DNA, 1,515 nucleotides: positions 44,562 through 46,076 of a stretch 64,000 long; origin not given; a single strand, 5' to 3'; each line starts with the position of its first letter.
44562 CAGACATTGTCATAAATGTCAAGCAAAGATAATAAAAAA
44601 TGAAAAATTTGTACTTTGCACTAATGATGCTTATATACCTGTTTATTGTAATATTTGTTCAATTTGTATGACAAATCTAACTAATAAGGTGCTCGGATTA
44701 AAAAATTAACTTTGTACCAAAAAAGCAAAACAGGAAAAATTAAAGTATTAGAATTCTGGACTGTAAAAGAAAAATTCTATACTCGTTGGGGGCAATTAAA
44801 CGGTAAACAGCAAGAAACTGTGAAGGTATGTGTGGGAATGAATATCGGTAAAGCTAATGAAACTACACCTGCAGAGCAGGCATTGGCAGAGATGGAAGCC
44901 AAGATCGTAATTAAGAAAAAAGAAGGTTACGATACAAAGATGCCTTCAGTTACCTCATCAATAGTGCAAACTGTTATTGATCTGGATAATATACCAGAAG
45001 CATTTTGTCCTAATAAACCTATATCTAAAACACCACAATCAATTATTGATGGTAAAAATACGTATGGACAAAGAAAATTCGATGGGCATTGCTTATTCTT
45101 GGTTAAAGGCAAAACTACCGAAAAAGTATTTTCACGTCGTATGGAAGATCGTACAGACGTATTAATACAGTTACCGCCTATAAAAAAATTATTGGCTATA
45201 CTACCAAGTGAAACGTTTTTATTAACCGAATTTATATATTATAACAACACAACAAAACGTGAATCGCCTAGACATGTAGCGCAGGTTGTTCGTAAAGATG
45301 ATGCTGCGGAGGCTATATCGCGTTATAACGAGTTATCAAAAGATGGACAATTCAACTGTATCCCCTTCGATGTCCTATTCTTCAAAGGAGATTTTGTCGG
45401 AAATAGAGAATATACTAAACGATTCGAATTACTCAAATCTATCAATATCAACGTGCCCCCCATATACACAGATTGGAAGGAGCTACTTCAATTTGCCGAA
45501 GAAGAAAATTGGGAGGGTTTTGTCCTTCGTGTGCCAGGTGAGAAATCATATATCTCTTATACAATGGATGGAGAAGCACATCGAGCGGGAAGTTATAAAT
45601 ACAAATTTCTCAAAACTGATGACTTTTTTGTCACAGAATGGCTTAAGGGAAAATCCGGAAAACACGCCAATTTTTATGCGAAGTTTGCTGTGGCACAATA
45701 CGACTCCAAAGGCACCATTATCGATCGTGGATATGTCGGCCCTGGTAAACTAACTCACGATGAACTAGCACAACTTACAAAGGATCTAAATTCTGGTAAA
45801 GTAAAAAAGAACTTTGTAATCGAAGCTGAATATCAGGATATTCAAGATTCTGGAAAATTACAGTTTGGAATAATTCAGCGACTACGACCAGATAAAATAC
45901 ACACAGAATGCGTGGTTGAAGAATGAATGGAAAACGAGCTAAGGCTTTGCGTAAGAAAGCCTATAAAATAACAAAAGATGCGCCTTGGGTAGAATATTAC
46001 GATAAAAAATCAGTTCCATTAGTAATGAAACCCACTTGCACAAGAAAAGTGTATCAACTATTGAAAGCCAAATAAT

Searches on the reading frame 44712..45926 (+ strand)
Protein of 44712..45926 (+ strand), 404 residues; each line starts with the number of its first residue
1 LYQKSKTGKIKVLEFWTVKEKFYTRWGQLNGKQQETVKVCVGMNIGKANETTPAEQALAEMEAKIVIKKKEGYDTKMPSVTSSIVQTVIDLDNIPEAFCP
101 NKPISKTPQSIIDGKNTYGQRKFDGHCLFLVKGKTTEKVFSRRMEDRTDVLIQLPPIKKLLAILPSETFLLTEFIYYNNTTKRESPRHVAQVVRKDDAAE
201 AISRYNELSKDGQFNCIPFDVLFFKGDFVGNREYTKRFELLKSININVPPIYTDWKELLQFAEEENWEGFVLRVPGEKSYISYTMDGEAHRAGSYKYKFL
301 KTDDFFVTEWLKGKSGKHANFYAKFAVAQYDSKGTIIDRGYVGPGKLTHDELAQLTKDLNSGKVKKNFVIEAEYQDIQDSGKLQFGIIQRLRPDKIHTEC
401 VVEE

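Call 24: find_encoding_contigs(protein=window:44712-45926:+, flank=10000, max_places=1)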
Protein window:44712-45926:+ (404 aa): 10 contigs read that carry it; 1 place shown.
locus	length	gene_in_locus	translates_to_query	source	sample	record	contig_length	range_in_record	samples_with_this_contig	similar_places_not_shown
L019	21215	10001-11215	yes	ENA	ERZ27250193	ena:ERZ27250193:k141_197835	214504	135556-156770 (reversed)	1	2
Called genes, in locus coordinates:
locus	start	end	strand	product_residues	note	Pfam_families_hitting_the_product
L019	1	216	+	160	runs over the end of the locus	-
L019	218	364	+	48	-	-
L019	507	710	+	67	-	-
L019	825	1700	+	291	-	-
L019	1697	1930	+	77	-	-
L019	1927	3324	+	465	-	PF02749:QRPTase_N (faint), PF17767:NAPRTase_N, PF04095:NAPRTase, PF17956:NAPRTase_C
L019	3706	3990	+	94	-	-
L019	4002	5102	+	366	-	PF14284:PcfJ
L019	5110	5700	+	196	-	PF13519:VWA_2 (weak)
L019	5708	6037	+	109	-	-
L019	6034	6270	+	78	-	-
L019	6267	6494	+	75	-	-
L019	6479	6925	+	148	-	-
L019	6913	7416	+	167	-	-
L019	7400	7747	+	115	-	PF20274:cREC_REC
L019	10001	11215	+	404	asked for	PF01068:DNA_ligase_A_M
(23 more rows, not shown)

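Call 26: search_protein_families(library=ncbifam, proteins=[window:44712-45926:+], max_evalue=0.01)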
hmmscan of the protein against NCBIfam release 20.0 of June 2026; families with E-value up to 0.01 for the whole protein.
window:44712-45926:+ (404 aa): 6 families
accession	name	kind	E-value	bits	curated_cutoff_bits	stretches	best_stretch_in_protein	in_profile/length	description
TIGR02779.1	NHEJ_ligase_lig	equivalog_domain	4.3e-09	36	227.75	1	114-373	13-273/302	non-homologous end-joining DNA ligase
TIGR00574.1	dnl1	superfamily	7.2e-08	31.6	217.8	1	116-367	191-449/527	ATP-dependent DNA ligase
NF007210.0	PRK09632.1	equivalog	9.6e-08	30.8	989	1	119-367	498-724/781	ATP-dependent DNA ligase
NF006701.0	PRK09247.1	equivalog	2.3e-05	23.5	543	1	69-399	179-524/540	ATP-dependent DNA ligase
TIGR02776.1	NHEJ_ligase_prk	equivalog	0.00011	21.2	373.2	1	122-367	12-240/587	DNA ligase D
NF041331.1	LigA_Halo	equivalog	0.0015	17.1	830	1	120-386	252-521/552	ATP-dependent DNA ligase LigA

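Call 122: search_solved_structures(query=window:44712-45926:+, max_evalue=0.01)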
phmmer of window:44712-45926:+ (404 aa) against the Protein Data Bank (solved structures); distinct sequences matched with E-value up to 0.01: 2.
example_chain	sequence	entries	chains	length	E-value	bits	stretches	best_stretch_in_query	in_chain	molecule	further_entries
3rr5_A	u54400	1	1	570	0.00038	22.9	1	119-390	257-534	DNA ligase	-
9df9_A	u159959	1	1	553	0.0012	21.1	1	120-390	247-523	DNA ligase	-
